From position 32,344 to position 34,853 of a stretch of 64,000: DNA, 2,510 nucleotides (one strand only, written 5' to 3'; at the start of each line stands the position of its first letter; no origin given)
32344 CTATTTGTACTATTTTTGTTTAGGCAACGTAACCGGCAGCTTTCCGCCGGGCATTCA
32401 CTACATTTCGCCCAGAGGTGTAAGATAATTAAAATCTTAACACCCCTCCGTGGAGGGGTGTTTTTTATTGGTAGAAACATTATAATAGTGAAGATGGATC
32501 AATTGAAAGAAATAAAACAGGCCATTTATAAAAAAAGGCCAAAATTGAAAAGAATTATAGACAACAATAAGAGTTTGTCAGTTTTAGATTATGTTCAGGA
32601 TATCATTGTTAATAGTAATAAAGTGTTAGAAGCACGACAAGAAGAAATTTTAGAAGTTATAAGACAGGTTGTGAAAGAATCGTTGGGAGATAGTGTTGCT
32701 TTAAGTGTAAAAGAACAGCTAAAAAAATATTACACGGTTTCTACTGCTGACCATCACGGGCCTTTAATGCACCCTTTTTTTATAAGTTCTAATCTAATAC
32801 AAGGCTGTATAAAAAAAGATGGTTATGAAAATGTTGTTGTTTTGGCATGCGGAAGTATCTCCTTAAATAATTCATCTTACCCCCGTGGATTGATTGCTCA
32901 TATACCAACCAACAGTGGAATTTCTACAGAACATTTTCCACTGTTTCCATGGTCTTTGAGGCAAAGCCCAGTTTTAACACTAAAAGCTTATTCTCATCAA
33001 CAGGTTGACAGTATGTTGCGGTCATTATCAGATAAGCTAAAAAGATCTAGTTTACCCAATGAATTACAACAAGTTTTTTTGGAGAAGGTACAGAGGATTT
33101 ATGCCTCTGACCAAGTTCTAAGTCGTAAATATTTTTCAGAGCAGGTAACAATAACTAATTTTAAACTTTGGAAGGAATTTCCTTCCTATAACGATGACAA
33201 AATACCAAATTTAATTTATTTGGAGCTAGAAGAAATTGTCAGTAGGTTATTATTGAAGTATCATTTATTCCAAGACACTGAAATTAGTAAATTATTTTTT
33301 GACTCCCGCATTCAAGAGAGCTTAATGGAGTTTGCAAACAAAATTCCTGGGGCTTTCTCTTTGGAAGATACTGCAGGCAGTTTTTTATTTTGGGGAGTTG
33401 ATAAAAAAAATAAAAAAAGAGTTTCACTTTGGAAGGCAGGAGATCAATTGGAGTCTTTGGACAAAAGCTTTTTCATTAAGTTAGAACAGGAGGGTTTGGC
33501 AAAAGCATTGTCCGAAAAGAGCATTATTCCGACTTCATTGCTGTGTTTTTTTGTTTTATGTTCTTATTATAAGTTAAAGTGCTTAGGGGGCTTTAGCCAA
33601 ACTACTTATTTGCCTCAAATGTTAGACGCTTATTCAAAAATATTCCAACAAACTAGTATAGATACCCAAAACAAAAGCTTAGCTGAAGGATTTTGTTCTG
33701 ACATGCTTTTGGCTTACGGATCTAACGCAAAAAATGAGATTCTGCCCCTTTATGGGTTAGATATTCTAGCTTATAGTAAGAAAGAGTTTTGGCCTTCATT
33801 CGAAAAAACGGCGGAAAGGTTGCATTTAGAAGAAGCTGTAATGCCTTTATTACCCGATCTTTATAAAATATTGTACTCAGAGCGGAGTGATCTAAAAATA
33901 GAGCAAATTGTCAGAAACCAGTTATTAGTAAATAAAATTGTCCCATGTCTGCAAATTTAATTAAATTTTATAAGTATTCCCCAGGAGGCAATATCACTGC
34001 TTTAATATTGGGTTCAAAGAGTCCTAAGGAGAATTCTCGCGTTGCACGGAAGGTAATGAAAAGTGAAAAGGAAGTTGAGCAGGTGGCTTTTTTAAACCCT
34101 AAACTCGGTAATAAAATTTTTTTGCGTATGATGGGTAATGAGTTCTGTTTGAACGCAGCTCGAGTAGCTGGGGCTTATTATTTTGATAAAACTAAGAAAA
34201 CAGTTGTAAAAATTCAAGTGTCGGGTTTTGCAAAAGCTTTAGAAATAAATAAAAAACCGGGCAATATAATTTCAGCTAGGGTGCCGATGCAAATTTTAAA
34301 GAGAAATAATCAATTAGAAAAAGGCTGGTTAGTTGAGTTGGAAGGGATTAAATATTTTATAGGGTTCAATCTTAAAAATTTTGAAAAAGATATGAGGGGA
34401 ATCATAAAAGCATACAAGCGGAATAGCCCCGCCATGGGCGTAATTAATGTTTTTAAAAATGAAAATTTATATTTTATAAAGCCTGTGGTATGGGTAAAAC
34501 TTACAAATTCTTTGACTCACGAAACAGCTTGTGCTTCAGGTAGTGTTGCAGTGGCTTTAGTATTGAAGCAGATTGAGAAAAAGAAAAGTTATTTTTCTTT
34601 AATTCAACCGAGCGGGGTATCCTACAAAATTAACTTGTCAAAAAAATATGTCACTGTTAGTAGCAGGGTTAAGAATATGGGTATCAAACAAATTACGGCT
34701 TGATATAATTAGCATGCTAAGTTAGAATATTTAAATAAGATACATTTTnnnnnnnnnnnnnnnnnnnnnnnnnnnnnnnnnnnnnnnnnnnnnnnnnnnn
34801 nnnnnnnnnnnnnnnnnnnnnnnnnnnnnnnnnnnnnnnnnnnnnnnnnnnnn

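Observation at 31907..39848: Prepilin, 489-aa unknown, DapF-fold protein, MacB-type ABC exporter and a clan-CD-like protein in one co-directional block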

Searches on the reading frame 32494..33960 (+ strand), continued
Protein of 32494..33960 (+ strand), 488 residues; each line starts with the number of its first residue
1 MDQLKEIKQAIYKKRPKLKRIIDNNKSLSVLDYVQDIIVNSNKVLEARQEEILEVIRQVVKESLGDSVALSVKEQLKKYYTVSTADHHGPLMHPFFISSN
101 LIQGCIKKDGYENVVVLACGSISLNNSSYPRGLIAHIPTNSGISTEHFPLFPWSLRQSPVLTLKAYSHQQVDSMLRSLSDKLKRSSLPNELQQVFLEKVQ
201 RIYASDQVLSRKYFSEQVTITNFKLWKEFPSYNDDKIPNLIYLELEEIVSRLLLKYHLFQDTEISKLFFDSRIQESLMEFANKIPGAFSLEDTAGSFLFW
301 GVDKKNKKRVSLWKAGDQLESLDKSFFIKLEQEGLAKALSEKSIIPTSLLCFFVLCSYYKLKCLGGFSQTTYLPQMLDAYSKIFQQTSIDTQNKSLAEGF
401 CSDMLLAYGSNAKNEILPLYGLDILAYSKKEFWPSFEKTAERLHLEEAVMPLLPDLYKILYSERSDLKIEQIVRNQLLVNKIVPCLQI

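Call 68: search_protein_families(library=pfam, proteins=[L078:10600-12165:+], max_evalue=0.001)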
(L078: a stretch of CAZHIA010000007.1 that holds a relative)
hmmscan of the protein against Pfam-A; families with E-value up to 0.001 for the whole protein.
L078:10600-12165:+ (521 aa): 5 families
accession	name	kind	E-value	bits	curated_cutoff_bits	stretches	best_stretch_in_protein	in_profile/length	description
PF16576.10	HlyD_D23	-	1.3e-17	64.3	30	1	263-446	54-213/214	Barrel-sandwich domain of CusB or HlyD membrane-fusion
PF13437.12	HlyD_3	-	2.5e-16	60.8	22.2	1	341-444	1-106/106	HlyD family secretion protein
PF13533.13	Biotin_lipoyl_2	-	1.8e-08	34.4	29.8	1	66-96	2-32/32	Biotin-lipoyl like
PF12700.13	HlyD_2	-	7.8e-07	28.6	25.1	1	9-104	9-103/416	HlyD family secretion protein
PF00364.28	Biotin_lipoyl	-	7.3e-05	23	22.1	0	70-94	48-72/73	Biotin-requiring enzyme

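Call 82: find_encoding_contigs(protein=P0116, flank=10000, max_places=1)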
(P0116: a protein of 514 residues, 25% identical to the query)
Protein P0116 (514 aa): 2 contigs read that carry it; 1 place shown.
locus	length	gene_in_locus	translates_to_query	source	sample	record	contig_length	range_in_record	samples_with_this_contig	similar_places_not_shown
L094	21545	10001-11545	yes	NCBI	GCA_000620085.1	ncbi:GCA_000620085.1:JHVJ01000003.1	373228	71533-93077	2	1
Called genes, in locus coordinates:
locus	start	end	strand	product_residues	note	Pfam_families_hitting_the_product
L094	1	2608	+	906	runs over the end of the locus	PF00989:PAS, PF08447:PAS_3 (faint), PF08448:PAS_4 (weak), PF13188:PAS_8 (weak), PF13426:PAS_9, PF00990:GGDEF, PF00563:EAL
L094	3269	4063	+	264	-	PF01925:TauE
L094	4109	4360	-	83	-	-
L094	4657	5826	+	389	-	PF04392:ABC_sub_bind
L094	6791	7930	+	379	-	PF01678:DAP_epimerase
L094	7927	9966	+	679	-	PF07690:MFS_1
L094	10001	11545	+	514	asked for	-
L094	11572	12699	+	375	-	PF04392:ABC_sub_bind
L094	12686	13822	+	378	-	PF04392:ABC_sub_bind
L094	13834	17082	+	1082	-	PF08269:dCache_2, PF17200:sCache_2, PF17201:Cache_3-Cache_2 (weak), PF00672:HAMP (weak), PF00512:HisKA, PF02518:HATPase_c, PF00072:Response_reg, PF01627:Hpt, +1 more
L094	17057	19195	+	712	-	PF00072:Response_reg, PF08447:PAS_3 (weak), PF00990:GGDEF, PF00563:EAL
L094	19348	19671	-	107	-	PF20661:SutA-RBD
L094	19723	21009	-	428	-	PF00994:MoCF_biosynth, PF02464:CinA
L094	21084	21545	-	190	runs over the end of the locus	PF12339:DNAJ_related, PF00226:DnaJ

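Call 83: find_encoding_contigs(protein=P0119, flank=8000, max_places=1)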
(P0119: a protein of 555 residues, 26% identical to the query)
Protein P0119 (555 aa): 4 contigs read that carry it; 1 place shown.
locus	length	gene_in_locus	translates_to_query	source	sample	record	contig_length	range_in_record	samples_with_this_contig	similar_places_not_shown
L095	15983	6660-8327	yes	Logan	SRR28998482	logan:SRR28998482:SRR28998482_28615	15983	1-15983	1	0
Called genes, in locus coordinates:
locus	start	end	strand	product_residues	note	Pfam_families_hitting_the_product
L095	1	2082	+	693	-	?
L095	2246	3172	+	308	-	PF06189:5-nucleotidase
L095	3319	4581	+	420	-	PF01678:DAP_epimerase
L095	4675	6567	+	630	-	PF07690:MFS_1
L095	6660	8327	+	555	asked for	-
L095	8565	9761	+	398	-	PF04392:ABC_sub_bind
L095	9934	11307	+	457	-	PF04392:ABC_sub_bind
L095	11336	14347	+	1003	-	PF08269:dCache_2, PF17200:sCache_2, PF02743:dCache_1 (weak), PF17201:Cache_3-Cache_2, PF00512:HisKA, PF02518:HATPase_c, PF00072:Response_reg, PF01627:Hpt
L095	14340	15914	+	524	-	PF00072:Response_reg, PF07730:HisKA_3, PF13581:HATPase_c_2 (weak), PF02518:HATPase_c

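Call 85: search_protein_families(library=pfam, proteins=[L042:10305-11450:+, L045:11240-12835:+, L021:10522-11622:+, L044:4015-5070:+, L094:6791-7930:+, L094:7927-9966:+, L094:10001-11545:+, L052:10423-10731:+], max_evalue=0.01)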
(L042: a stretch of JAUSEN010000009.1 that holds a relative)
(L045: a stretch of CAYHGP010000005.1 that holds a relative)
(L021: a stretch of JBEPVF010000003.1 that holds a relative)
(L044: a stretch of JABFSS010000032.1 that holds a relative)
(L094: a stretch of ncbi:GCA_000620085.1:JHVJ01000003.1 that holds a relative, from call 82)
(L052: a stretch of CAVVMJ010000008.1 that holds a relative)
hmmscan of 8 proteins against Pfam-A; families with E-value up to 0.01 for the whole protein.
L042:10305-11450:+ (381 aa): 1 family
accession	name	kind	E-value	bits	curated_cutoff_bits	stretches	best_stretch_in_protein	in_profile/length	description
PF01427.22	Peptidase_M15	-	1.8e-14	54.5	27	1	255-328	125-190/199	D-ala-D-ala dipeptidase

L045:11240-12835:+ (531 aa): 7 families
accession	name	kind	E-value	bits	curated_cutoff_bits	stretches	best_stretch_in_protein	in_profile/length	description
PF07690.21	MFS_1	-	5.2e-51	174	33.4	2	132-431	1-284/347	Major Facilitator Superfamily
PF12832.13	MFS_1_like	-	1.9e-15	57.2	25.2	1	175-499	36-363/373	MFS_1 like family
PF00083.30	Sugar_tr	-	1.3e-13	51.1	22.3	1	171-290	44-164/452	Sugar (and other) transporter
PF03825.22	Nuc_H_symport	-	1.5e-07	31.3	25.9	1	192-322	262-399/400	Nucleoside H+ symporter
PF05977.19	MFS_3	-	5.3e-06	25.6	27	1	153-525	27-394/524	Transmembrane secretion effector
PF06779.20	MFS_4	-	1.5e-05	25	26.3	1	173-519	27-362/364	Uncharacterised MFS-type transporter YbfB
PF03209.21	PUCC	-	0.0028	17.2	21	1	253-506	113-368/401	PUCC protein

L021:10522-11622:+ (366 aa): 0 families

L044:4015-5070:+ (351 aa): 0 families

L094:6791-7930:+ (379 aa): 1 family
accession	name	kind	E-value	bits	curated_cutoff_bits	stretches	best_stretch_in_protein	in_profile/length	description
PF01678.24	DAP_epimerase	-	4.7e-20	72.3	34.7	2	7-128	1-98/121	Diaminopimelate epimerase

L094:7927-9966:+ (679 aa): 2 families
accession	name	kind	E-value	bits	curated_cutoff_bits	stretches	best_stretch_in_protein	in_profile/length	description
PF07690.21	MFS_1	-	4.6e-36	124.9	33.4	2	281-605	4-322/347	Major Facilitator Superfamily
PF12832.13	MFS_1_like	-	0.00071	19.2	25.2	1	502-586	13-98/373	MFS_1 like family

L094:10001-11545:+ (514 aa): 0 families

L052:10423-10731:+ (102 aa): 1 family
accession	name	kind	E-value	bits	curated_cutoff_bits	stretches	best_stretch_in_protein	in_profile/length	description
PF04014.23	MazE_antitoxin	-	0.0022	18.3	24.7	1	28-51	7-30/48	Antidote-toxin recognition MazE, bacterial antitoxin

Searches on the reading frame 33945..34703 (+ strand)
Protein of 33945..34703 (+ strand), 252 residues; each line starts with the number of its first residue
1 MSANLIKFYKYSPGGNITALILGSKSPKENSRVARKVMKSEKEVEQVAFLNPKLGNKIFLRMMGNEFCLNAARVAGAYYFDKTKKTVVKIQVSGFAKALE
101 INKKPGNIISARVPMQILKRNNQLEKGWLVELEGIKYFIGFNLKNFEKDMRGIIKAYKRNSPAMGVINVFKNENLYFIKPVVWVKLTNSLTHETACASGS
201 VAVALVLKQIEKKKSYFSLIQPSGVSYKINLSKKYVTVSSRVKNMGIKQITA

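Call 3: search_protein_families(library=pfam, proteins=[window:33945-34703:+], max_evalue=0.1)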
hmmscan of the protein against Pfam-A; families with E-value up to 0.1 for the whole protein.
window:33945-34703:+ (252 aa): 1 family
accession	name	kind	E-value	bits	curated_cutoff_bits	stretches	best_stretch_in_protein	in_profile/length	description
PF00109.32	ketoacyl-synt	-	0.039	14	20.8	1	189-214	167-192/252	Beta-ketoacyl synthase, N-terminal domain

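Call 4: search_protein_families(library=ncbifam, proteins=[window:33945-34703:+], max_evalue=0.1)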
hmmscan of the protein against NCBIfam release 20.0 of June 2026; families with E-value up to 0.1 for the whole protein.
window:33945-34703:+ (252 aa): 5 families
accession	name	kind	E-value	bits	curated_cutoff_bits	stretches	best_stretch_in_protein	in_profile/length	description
NF052224.1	HistRaceHisRFuso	equivalog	3.7e-22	79.3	400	1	6-227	3-231/254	histidine racemase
NF033599.1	His_racem_CntK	equivalog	6.1e-19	68.5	300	1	5-238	3-256/271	histidine racemase CntK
NF011132.0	PRK14553.3-1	equivalog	0.0036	17.5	133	0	78-126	4-49/106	ribosomal-processing cysteine protease Prp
TIGR00652.1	DapF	equivalog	0.02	14.3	114.65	0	194-234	212-251/270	diaminopimelate epimerase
NF004936.0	PRK06289.1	equivalog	0.029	13.1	375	1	189-218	83-112/405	acetyl-CoA acetyltransferase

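Call 5: search_solved_structures(query=window:33945-34703:+, max_evalue=1, show_alignments=2)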
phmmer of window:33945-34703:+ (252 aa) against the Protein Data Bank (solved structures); distinct sequences matched with E-value up to 1: 5.
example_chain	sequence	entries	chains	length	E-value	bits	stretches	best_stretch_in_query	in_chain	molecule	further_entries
9cr1_A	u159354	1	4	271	6.4e-16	61.5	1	4-236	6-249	Histidine racemase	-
9cr6_A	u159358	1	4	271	6.4e-16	61.5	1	4-236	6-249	Histidine racemase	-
6l4l_A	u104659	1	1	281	1.1e-10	44.5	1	2-224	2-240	Diaminopimelate epimerase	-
6jis_A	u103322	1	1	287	1.1e-10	44.4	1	2-224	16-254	Diaminopimelate epimerase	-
6jiw_A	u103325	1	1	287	2.8e-09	39.8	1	2-224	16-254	Diaminopimelate epimerase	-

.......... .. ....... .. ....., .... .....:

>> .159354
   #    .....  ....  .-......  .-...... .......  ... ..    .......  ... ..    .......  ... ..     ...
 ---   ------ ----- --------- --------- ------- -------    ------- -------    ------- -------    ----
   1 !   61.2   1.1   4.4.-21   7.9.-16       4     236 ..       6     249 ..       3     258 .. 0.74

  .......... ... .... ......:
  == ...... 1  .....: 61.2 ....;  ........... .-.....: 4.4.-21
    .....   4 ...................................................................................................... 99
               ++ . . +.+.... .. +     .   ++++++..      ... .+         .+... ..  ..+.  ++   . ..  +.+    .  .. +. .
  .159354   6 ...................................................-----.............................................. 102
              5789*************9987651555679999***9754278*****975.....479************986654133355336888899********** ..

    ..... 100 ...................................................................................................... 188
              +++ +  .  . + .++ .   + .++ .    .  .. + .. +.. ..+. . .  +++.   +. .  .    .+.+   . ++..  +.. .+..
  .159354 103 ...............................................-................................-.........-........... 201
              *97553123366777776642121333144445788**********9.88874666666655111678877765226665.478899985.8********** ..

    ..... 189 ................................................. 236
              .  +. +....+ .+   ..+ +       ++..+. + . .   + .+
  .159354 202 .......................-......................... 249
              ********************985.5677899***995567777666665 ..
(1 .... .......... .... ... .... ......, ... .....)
